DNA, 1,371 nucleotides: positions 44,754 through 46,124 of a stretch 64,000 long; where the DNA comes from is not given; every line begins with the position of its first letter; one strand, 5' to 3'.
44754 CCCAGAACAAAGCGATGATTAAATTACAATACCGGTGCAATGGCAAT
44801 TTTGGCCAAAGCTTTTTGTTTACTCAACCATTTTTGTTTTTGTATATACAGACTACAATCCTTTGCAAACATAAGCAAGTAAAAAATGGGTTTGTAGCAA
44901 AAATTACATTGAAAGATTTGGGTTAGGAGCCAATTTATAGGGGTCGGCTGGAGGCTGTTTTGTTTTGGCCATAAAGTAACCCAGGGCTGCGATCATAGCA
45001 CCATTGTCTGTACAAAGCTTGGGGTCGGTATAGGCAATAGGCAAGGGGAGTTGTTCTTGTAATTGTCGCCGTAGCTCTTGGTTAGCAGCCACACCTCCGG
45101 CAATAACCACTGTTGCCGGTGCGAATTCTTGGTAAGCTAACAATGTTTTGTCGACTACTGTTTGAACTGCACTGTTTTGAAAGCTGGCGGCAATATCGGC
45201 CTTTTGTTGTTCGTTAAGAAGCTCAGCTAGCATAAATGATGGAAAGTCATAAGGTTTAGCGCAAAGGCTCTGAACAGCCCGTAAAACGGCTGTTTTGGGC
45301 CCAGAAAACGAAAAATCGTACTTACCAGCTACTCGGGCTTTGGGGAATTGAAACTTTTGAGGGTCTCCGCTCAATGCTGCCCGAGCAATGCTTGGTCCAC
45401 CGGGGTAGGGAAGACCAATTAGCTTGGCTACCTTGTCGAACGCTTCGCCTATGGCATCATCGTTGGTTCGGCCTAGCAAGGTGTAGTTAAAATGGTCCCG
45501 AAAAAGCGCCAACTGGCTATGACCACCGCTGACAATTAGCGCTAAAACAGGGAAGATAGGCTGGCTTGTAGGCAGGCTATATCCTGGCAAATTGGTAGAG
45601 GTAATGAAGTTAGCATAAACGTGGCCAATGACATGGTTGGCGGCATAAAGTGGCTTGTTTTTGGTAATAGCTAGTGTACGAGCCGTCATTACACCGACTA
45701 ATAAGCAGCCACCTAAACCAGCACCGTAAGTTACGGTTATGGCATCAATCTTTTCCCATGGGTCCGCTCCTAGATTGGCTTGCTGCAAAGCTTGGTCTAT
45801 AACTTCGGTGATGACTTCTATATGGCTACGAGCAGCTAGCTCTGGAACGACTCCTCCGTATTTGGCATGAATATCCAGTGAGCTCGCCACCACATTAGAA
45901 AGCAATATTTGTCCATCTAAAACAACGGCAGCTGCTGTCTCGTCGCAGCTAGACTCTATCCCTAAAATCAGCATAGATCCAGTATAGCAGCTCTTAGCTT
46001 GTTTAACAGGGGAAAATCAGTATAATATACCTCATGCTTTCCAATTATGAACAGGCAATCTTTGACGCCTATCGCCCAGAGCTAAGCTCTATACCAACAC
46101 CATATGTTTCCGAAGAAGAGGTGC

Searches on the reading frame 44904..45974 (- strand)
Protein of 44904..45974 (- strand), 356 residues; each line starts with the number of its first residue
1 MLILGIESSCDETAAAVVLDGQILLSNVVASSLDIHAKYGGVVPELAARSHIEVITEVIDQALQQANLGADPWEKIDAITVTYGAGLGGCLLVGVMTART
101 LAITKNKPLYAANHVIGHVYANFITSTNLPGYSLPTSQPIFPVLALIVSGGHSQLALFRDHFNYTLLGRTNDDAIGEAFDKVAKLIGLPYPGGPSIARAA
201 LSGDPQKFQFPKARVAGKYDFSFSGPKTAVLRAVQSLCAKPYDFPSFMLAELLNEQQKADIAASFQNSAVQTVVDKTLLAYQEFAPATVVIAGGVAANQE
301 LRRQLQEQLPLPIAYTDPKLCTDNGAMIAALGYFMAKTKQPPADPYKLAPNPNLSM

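Call 84: search_protein_families(library=pfam, proteins=[window:44904-45974:-], max_evalue=0.001)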
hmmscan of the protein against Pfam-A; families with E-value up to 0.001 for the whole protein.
window:44904-45974:- (356 aa): 3 families
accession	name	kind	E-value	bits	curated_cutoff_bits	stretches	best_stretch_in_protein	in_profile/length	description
PF00814.31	TsaD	-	9.6e-81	271.8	24.8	1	24-329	2-263/264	tRNA N6-adenosine threonylcarbamoyltransferase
PF02543.21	Carbam_trans_N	-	2.2e-06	27.8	24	1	255-329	270-344/346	Carbamoyltransferase N-terminus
PF22521.2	HypF_C_2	-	2.3e-06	28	27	1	247-309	155-217/241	Carbamoyltransferase, Kae1-like Domain, second subdomain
